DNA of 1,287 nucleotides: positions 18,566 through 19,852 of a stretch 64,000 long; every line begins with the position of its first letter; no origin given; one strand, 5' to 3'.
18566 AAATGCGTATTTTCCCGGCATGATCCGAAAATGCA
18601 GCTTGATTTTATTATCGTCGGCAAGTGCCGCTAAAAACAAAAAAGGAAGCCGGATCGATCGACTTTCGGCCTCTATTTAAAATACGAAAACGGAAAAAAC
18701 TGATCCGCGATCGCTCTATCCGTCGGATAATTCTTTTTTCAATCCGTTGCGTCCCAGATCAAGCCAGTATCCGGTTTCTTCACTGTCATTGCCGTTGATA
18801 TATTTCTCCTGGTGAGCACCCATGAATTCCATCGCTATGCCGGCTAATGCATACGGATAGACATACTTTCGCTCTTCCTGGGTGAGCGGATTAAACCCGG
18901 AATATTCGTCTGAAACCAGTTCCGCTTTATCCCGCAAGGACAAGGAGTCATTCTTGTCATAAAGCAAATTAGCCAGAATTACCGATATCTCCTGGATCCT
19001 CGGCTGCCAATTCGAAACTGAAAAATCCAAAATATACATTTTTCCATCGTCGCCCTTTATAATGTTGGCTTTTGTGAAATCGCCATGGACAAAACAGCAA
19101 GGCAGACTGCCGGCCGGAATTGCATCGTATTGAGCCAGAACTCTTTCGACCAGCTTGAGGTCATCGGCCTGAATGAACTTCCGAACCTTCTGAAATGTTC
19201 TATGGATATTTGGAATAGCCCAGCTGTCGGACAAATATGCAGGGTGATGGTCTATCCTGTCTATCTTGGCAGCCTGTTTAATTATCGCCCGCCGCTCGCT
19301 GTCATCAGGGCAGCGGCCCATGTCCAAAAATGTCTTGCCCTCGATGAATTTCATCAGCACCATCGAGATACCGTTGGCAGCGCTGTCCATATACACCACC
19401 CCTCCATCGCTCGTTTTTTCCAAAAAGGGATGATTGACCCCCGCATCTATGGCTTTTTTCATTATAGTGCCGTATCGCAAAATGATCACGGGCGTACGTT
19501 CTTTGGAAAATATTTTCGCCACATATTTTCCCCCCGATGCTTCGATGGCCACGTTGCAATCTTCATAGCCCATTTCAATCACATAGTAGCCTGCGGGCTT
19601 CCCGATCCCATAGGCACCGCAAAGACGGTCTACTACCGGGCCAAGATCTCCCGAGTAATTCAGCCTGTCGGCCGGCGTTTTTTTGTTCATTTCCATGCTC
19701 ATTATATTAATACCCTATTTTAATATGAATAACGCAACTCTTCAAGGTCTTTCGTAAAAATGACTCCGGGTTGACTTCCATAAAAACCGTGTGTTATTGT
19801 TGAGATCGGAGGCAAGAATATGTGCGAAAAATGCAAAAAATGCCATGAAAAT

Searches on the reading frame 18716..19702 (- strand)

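Call 66: search_protein_families(library=ncbifam, proteins=[window:18716-19702:-], max_evalue=0.00001)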
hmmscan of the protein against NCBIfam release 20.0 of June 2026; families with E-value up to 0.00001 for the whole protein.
window:18716-19702:- (328 aa): 5 families
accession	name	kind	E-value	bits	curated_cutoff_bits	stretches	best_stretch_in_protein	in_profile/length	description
NF003558.0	PRK05231.1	equivalog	1.9e-14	53.4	271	1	25-294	13-278/322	homoserine kinase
TIGR00938.1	thrB_alt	equivalog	2e-12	47.1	255.9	1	30-298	18-281/307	homoserine kinase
TIGR02906.1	spore_CotS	subfamily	4.1e-09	35.8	172.7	1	203-309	189-290/314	CotS family spore coat protein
NF004799.0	PRK06148.1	subfamily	5.7e-09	34.5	1128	1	46-292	36-293/1015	hypothetical protein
NF053880.1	SprCtKinCotIBac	equivalog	6.1e-06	25.4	550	1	202-303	205-302/328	spore coat kinase CotI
